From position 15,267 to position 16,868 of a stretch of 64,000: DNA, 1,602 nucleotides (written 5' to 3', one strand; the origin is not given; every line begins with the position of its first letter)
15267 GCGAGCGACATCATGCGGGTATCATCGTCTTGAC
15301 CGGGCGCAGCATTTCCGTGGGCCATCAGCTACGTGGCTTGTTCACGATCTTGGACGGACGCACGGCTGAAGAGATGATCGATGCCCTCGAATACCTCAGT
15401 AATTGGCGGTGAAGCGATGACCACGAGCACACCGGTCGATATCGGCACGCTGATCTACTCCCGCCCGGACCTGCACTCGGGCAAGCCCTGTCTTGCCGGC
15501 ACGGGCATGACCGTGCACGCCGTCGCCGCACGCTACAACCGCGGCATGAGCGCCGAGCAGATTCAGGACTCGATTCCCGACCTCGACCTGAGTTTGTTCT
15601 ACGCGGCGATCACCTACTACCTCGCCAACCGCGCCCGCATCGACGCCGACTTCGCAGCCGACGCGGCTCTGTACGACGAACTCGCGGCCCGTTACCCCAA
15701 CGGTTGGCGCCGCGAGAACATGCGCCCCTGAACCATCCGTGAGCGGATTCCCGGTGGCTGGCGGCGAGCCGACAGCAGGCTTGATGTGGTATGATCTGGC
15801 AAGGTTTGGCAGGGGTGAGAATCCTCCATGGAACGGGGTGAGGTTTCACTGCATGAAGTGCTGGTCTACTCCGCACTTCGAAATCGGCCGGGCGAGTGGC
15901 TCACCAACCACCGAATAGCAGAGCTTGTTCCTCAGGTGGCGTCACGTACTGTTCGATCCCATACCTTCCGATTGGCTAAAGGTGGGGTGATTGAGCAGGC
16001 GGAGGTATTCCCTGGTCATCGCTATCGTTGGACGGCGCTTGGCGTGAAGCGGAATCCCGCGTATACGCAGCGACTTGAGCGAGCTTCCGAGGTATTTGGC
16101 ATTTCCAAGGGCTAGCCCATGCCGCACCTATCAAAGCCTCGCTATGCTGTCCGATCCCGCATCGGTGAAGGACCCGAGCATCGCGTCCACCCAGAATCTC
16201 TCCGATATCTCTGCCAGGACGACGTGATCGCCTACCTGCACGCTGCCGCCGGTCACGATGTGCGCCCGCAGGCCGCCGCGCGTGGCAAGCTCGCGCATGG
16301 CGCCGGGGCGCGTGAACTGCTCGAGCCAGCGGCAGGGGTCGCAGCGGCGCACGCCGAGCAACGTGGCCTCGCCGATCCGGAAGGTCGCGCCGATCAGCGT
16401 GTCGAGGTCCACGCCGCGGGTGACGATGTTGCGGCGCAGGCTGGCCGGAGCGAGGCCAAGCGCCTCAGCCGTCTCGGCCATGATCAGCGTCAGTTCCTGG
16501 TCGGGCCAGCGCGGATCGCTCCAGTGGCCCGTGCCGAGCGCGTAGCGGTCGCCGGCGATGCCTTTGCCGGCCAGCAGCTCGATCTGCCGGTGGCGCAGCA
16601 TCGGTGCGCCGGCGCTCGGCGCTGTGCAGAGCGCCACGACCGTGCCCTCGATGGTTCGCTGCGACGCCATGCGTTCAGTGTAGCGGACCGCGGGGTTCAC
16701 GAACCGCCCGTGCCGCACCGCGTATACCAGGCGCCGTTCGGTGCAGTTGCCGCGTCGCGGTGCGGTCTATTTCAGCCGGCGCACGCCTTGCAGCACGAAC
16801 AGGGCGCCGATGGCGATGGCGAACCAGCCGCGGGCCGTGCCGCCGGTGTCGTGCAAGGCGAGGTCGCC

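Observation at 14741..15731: DUF433 - DUF5615 - DUF433 triad: toxin-antitoxin module with a duplicated antitoxin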

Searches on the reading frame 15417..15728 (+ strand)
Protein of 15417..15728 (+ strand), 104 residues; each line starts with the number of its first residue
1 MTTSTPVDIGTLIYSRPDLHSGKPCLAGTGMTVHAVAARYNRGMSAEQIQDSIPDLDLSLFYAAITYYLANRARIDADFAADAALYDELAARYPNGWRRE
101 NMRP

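Call 3: search_protein_families(library=pfam, proteins=[window:15417-15728:+], max_evalue=0.01)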
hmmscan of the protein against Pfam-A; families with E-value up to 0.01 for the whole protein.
window:15417-15728:+ (104 aa): 1 family
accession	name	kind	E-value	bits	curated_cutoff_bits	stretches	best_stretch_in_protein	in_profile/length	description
PF04255.20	DUF433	-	4.9e-14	52.3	23.6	1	15-68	3-56/56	Protein of unknown function (DUF433)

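Call 29: find_homologous_proteins(query=window:15417-15728:+, max_evalue=0.00001)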
Query window:15417-15728:+ (104 aa): 68 proteins with E <= 0.00001 among 73 candidates.
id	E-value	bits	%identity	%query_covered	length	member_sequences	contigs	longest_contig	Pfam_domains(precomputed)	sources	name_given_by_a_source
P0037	2.4e-63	228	100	100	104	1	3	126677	PF04255.21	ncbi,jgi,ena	-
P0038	6.5e-54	198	89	98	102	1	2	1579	PF04255.21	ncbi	-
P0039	1.1e-51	191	86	98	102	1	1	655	PF04255.21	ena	-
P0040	2.6e-51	190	85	98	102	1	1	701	PF04255.21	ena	-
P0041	3.0e-51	189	85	98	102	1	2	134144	PF04255.21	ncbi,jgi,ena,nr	ncbi:MAG TPA: DUF433 domain-containing protein [Dehalococcoidia bacterium]|nr:DUF433 domain-containi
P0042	1.6e-50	187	85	98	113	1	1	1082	PF04255.21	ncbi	ncbi:MAG: DUF433 domain-containing protein, partial [Acidimicrobiales bacterium]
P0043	3.2e-50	186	83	98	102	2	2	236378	PF04255.21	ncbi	-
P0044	3.2e-50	186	85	98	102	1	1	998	PF04255.21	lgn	-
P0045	7.8e-49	182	83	97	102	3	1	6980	PF04255.21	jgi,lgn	-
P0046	1.0e-48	181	83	97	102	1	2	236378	PF04255.21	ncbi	-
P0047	5.2e-48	179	82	98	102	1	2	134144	PF04255.21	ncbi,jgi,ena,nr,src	ncbi:MAG TPA: DUF433 domain-containing protein [Dehalococcoidia bacterium]|nr:DUF433 domain-containi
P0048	7.9e-48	178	80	98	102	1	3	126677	PF04255.21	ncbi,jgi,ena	-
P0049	9.5e-48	178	78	97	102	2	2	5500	PF04255.21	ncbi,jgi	jgi:uncharacterized protein (DUF433 family)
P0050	1.7e-47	177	84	92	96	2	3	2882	PF04255.21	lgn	-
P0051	1.8e-47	177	78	97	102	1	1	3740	PF04255.21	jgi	jgi:uncharacterized protein (DUF433 family)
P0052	3.2e-46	173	78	93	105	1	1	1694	PF04255.21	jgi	jgi:uncharacterized protein (DUF433 family)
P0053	2.0e-45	171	80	93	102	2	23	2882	PF04255.21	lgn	-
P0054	2.5e-44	167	79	98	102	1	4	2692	PF04255.21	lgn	-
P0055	1.6e-43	165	74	99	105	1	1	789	PF04255.21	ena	-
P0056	3.0e-42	161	74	96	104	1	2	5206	PF04255.21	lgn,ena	-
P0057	3.7e-42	160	75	92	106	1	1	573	PF04255.21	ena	-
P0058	4.0e-41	157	73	92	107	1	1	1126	PF04255.21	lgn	-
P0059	7.1e-41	156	72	95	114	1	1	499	PF04255.21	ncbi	-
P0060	1.3e-40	155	73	94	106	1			PF04255.21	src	-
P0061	3.2e-40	154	74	95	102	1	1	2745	PF04255.21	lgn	-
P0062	9.2e-40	153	69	97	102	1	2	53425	PF04255.21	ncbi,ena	-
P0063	8.9e-39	149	75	91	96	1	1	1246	PF04255.21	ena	-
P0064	2.2e-38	148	68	94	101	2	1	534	PF04255.21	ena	-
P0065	4.6e-38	147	66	100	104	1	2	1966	PF04255.21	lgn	-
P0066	1.1e-37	146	65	97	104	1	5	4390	PF04255.21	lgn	-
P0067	4.0e-37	144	64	99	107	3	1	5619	PF04255.21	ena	-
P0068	9.6e-37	143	63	100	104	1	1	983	PF04255.21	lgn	-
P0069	1.5e-36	142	63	99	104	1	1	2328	PF04255.21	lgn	-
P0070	1.6e-36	142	66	97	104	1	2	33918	PF04255.21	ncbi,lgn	-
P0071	3.7e-36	141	70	89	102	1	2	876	PF04255.21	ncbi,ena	-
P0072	7.6e-35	137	62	100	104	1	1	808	PF04255.21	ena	-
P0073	1.0e-34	136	62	100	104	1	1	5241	PF04255.21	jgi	jgi:uncharacterized protein (DUF433 family)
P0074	2.5e-34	135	60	99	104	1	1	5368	PF04255.21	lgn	-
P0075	2.8e-34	135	60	99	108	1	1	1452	PF04255.21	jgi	jgi:uncharacterized protein (DUF433 family)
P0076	3.2e-33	132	62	99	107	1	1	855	PF04255.21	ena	-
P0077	1.2e-32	130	59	99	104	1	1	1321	PF04255.21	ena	-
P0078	3.5e-32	128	60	96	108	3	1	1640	PF04255.21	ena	-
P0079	5.0e-32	128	61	96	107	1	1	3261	PF04255.21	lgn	-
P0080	5.3e-32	128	67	88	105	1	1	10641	PF04255.21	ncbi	ncbi:MAG: DUF433 domain-containing protein [Dehalococcoidia bacterium]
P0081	6.2e-32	127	59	99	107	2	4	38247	PF04255.21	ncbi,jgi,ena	-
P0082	1.8e-31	126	61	93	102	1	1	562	PF04255.21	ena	-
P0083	2.2e-31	126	58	92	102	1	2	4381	PF04255.21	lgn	-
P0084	2.5e-31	126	61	91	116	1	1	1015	PF04255.21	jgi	jgi:uncharacterized protein (DUF433 family)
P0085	7.8e-31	124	60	100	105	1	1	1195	PF04255.21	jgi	jgi:uncharacterized protein (DUF433 family)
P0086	1.7e-30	123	66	86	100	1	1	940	PF04255.21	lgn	-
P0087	3.8e-30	122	58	97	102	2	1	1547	PF04255.21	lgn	-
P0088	1.3e-29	120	62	97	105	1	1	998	PF04255.21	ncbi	-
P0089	7.7e-29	118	57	95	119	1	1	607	PF04255.21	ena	-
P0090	1.3e-28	117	60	95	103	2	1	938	PF04255.21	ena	-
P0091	2.2e-28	116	60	94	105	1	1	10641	PF04255.21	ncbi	ncbi:MAG: DUF433 domain-containing protein [Dehalococcoidia bacterium]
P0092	1.3e-27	114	55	95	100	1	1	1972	PF04255.21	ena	-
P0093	3.3e-27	112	70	66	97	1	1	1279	PF04255.21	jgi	jgi:uncharacterized protein (DUF433 family)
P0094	4.6e-27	112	57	100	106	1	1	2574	PF04255.21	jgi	jgi:uncharacterized protein (DUF433 family)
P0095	1.4e-26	110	55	99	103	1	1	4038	PF04255.21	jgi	jgi:uncharacterized protein (DUF433 family)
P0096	2.2e-26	110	55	99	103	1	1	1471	PF04255.21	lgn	-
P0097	6.2e-26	108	58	87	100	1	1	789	PF04255.21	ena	-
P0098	2.6e-25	106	53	97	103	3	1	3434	PF04255.21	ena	-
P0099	8.4e-25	105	57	88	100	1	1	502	PF04255.21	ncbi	-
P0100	5.8e-24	102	54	91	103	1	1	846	PF04255.21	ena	-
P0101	3.7e-23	99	54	88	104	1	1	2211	PF04255.21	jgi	jgi:uncharacterized protein (DUF433 family)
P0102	4.7e-23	99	56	83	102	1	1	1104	PF04255.21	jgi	jgi:uncharacterized protein (DUF433 family)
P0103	1.2e-22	98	55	88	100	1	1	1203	PF04255.21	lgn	-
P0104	2.2e-22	97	54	88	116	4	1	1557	PF04255.21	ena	-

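Call 35: search_protein_families(library=ncbifam, proteins=[window:15417-15728:+], max_evalue=1)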
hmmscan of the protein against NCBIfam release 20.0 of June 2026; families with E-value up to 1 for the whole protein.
window:15417-15728:+ (104 aa): 0 families

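Call 36: search_protein_families(library=padloc, proteins=[window:15417-15728:+], max_evalue=1)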
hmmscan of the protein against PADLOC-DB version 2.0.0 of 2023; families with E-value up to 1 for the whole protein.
window:15417-15728:+ (104 aa): 0 families

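Call 41: find_encoding_contigs(protein=P0080, flank=4000, max_places=4)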
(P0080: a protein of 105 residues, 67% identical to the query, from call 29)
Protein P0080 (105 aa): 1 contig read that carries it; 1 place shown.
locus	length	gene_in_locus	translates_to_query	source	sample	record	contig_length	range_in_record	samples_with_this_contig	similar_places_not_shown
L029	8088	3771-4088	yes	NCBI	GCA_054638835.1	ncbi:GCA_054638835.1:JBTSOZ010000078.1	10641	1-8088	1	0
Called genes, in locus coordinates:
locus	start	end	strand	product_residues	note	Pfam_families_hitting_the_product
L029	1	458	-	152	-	PF00296:Bac_luciferase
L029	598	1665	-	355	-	PF02401:LYTB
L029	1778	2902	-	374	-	PF00144:Beta-lactamase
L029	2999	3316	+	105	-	PF04255:DUF433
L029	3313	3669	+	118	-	PF18480:DUF5615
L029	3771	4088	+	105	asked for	PF04255:DUF433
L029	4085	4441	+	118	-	PF18480:DUF5615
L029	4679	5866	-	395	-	PF00144:Beta-lactamase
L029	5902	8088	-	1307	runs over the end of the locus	PF13676:TIR_2, PF13191:AAA_16, PF13401:AAA_22 (faint)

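Call 67: predict_structure(alignment_id=A5)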
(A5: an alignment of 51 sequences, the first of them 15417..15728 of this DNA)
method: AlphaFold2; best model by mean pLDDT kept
length: 104 residues; sequences in the alignment: 51
mean_pLDDT: 90.7   pTM: 0.77
mean pLDDT of the five models: 90.7, 90.5, 89.9, 88.0, 86.8
residues with pLDDT >= 90: 76; 70-90: 22; 50-70: 5; < 50: 1
segments of 3 or more residues with pLDDT < 50: none
pLDDT, mean of each block of 10 residues (from residue 1): 68 90 93 97 98 95 97 97 95 87 67
secondary structure, 60 per line:
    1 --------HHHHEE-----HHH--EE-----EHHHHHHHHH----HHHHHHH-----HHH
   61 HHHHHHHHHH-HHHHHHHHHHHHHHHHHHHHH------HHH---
elements in order: H9-12 H33-41 H46-52 H58-70 H72-92

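Call 72: find_encoding_contigs(protein=P0038, flank=2000, max_places=3)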
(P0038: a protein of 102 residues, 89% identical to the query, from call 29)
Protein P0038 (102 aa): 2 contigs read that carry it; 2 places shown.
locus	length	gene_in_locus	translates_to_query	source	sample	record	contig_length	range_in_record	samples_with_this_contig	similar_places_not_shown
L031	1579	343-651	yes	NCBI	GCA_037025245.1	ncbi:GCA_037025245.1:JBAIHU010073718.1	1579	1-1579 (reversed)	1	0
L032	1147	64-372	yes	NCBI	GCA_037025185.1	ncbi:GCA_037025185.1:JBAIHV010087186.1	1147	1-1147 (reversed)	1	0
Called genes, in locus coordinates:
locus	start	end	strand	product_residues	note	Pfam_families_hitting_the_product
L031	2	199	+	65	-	?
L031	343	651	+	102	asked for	PF04255:DUF433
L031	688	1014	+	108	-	PF18480:DUF5615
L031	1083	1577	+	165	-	?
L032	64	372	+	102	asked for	PF04255:DUF433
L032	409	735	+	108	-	PF18480:DUF5615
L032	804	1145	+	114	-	?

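Call 77: fold_search(model_id=the predicted structure, library=pdb)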
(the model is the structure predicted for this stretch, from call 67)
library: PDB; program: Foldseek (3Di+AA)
matches with E <= 10: 45; with E <= 0.001: 1
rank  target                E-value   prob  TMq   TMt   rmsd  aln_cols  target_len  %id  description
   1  2ga1_A                4.3e-04  1.00  0.60  0.61   2.0        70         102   23  Crystal structure of a duf433 member protein (ava_0674) from anabaena variabilis atcc 29413 at 2.00 A resolution (released 2006-03-28)
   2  2ga1_B                1.1e-03  1.00  0.60  0.62   1.6        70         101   24  Crystal structure of a duf433 member protein (ava_0674) from anabaena variabilis atcc 29413 at 2.00 A resolution (released 2006-03-28)
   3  5af3_B                1.2e-01  0.99  0.42  0.22   2.1        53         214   19  X-RAY CRYSTAL STRUCTURE OF RV2018 FROM MYCOBACTERIUM TUBERCULOSIS (released 2016-01-27)
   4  5af3_A                3.0e-01  0.91  0.39  0.20   2.2        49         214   20  X-RAY CRYSTAL STRUCTURE OF RV2018 FROM MYCOBACTERIUM TUBERCULOSIS (released 2016-01-27)
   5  4wul_A                1.8e+00  0.41  0.36  0.55   4.0        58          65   21  Crystal structure of E. faecalis DNA binding domain LiaRD191N complexed with 26bp DNA (released 2015-05-06)
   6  4wt0_A                2.0e+00  0.35  0.34  0.52   4.0        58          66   22  Crystal structure of the DNA binding domains of LiaRD191N from E. faecalis (released 2015-05-06)
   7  4wul_B                2.1e+00  0.35  0.35  0.54   4.1        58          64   22  Crystal structure of E. faecalis DNA binding domain LiaRD191N complexed with 26bp DNA (released 2015-05-06)
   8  4wu4_A                2.7e+00  0.30  0.35  0.51   4.1        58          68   22  Crystal structure of E. faecalis DNA binding domain LiaRD191N complexed with 22bp DNA (released 2015-05-06)
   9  4wsz_A                3.1e+00  0.28  0.35  0.53   4.1        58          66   21  Crystal structure of the DNA binding domains of wild type LiaR from E. faecalis (released 2015-05-06)
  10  5hev_A                3.1e+00  0.28  0.35  0.19   3.9        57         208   18  Crystal Structure of the beryllofluoride-activated LiaR from Enterococcus faecium (released 2016-11-16)
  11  3c57_A                3.3e+00  0.38  0.35  0.65   1.6        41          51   17  Crystal Structure of the Mycobacterium tuberculosis Hypoxic Response Regulator DosR C-terminal Domain Crystal Form II (released 2008-04-22)
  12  1s7o_B                4.0e+00  0.08  0.24  0.23   8.6        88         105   18  Crystal structure of putative DNA binding protein SP_1288 from Streptococcus pygenes (released 2004-06-29)
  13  7ve4                  4.3e+00  0.18  0.35  0.50   4.2        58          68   14  C-terminal domain of VraR (released 2022-05-18)
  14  2dk8_MODEL_1_A        4.3e+00  0.14  0.29  0.35   2.7        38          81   18  Solution structure of rpc34 subunit in RNA polymerase III from mouse (released 2006-10-06)
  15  5hev_B                5.2e+00  0.15  0.32  0.16   8.3        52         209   15  Crystal Structure of the beryllofluoride-activated LiaR from Enterococcus faecium (released 2016-11-16)
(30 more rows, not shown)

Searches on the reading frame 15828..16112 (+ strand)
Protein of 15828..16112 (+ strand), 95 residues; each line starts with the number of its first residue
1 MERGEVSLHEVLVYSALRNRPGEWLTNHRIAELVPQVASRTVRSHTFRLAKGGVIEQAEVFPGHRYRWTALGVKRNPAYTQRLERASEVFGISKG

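Call 3: search_protein_families(library=pfam, proteins=[window:15828-16112:+], max_evalue=0.01)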
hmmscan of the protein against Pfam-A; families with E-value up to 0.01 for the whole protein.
window:15828-16112:+ (95 aa): 0 families

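Call 35: search_protein_families(library=ncbifam, proteins=[window:15828-16112:+], max_evalue=1)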
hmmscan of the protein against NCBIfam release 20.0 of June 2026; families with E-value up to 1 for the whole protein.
window:15828-16112:+ (95 aa): 1 family
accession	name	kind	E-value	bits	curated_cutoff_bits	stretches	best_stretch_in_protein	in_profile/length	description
NF011995.0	PRK15451.1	equivalog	0.067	12.6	285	1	10-63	4-57/247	carboxy-S-adenosyl-L-methionine synthase CmoA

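Call 36: search_protein_families(library=padloc, proteins=[window:15828-16112:+], max_evalue=1)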
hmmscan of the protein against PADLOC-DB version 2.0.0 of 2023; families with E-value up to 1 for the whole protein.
window:15828-16112:+ (95 aa): 0 families

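Call 39: find_homologous_proteins(query=window:15828-16112:+, max_evalue=0.001)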
Query window:15828-16112:+ (95 aa): 1 proteins with E <= 0.001 among 1 candidates.
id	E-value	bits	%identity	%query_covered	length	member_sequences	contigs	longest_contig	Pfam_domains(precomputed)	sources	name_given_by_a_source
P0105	5.9e-25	105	56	98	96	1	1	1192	-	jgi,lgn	-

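Call 40: find_encoding_contigs(protein=P0105, flank=3000, max_places=5)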
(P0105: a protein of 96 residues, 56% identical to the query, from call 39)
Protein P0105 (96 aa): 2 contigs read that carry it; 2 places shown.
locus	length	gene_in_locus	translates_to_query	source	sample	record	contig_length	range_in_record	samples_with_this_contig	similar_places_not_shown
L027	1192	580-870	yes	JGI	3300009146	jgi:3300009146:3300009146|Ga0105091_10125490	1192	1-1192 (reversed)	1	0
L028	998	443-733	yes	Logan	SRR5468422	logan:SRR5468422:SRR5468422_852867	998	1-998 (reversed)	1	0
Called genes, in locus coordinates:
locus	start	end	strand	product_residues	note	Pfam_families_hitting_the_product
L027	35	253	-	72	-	-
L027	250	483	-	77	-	-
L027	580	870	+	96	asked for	-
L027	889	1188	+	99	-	-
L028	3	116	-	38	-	?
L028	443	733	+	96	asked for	-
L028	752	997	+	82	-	?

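Call 59: search_protein_representatives(protein=window:15828-16112:+)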
Query: 95 residues. Proteins with E-value up to 0.001 (for the whole library): 427; up to 1e-10: 123; up to 1e-30: 0. The best 150 are listed.
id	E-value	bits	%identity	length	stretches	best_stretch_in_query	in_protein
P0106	8.4e-29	116.0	59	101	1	2-92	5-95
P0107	1.1e-22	96.3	53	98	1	1-93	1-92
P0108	3.6e-21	91.5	51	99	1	1-91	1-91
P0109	1.1e-20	90.0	52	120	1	1-90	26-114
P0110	7.8e-20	87.3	54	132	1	1-93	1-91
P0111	9.3e-20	87.0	49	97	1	1-94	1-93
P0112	1.4e-19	86.4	54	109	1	2-92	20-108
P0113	3.4e-19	85.2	46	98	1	1-95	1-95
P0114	4.7e-19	84.8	48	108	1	1-90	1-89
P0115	5.7e-19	84.5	58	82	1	19-93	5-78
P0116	1.1e-18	83.6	49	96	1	2-92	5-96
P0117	4.3e-18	81.7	45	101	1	4-92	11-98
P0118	5.0e-18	81.5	51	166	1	6-92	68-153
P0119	1.3e-17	80.2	45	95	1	3-91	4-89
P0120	1.8e-17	79.7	43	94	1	2-94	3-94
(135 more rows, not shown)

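Call 64: search_protein_families(library=pfam, alignment_id=A6, max_evalue=0.01)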
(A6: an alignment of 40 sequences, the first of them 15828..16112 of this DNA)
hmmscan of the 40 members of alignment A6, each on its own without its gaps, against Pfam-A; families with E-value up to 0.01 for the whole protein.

A. member 1, window:15828-16112:+ (95 aa): 0 families

B. families by the number of members that match (of 40 scanned): 12 families
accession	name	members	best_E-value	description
PF24033.1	DUF7342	5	1.2e-05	Family of unknown function (DUF7342)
PF13412.12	HTH_24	4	0.00042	Winged helix-turn-helix DNA-binding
PF13730.12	HTH_36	4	0.0018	Helix-turn-helix domain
PF09339.16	HTH_IclR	3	0.00014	IclR helix-turn-helix domain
PF12840.13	HTH_20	2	5.1e-05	Helix-turn-helix domain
PF03428.19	RP-C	2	0.0023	Replication protein C N-terminal domain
PF08461.16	HTH_12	1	0.0026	Ribonuclease R winged-helix domain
PF22536.2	POLR3C_WHD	1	0.0028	POLR3C, C-terminal winged-helix domain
PF08279.18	HTH_11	1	0.0031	HTH domain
PF04703.18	FaeA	1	0.004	FaeA-like protein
PF13551.12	HTH_29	1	0.004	Winged helix-turn helix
PF00196.25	GerE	1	0.0044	Bacterial regulatory proteins, luxR family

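Call 65: search_solved_structures(query=A6, max_evalue=1)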
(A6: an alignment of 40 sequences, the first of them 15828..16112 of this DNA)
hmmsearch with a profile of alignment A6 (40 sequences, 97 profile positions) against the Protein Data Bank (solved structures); distinct sequences matched with E-value up to 1: 9.
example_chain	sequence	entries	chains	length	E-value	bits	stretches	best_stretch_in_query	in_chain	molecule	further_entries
4v6w_CR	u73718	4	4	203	0.015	19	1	19-77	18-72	60S ribosomal protein L19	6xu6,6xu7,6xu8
9sra_BQ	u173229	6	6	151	0.065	16.9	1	33-77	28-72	Large ribosomal subunit protein eL19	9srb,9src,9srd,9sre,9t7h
4v4n_AQ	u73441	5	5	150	0.086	16.5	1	33-77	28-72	50S ribosomal protein L19E | Large ribosomal subunit protein eL19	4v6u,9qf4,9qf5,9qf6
9ygm_LR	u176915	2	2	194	0.097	16.4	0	35-73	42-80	60S ribosomal protein eL19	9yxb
4r5c_A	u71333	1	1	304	0.14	15.8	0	14-57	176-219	Leucine rich repeat protein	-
2oqg_A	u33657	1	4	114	0.25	15.1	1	30-83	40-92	Possible transcriptional regulator, ArsR family protein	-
4r6i_A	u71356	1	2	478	0.34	14.6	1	16-47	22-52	Anthrax toxin expression trans-acting positive regulator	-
3r0a_A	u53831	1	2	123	0.34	14.6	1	10-58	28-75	Putative transcriptional regulator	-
1sd4_A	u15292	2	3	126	0.83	13.4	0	2-57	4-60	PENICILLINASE REPRESSOR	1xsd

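Call 80: search_dna_similar(query=window:15828-16112:+, collection=phages, mode=protein, max_evalue=0.001, max_rows=10)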
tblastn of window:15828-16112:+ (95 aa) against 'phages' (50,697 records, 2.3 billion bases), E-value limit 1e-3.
No match.

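Call 81: search_dna_similar(query=window:15828-16112:+, collection=plasmids, mode=protein, max_evalue=0.001, max_rows=10)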
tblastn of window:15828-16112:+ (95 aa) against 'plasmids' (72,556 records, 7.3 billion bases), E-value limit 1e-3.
No match.

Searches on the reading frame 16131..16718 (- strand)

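Call 3: search_protein_families(library=pfam, proteins=[window:16131-16718:-], max_evalue=0.01)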
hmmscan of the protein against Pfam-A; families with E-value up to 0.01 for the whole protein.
window:16131-16718:- (195 aa): 1 family
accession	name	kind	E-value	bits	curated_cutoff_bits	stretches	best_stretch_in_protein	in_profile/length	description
PF03473.23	MOSC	-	1.7e-10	41.4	22.7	1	84-166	24-119/120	MOSC domain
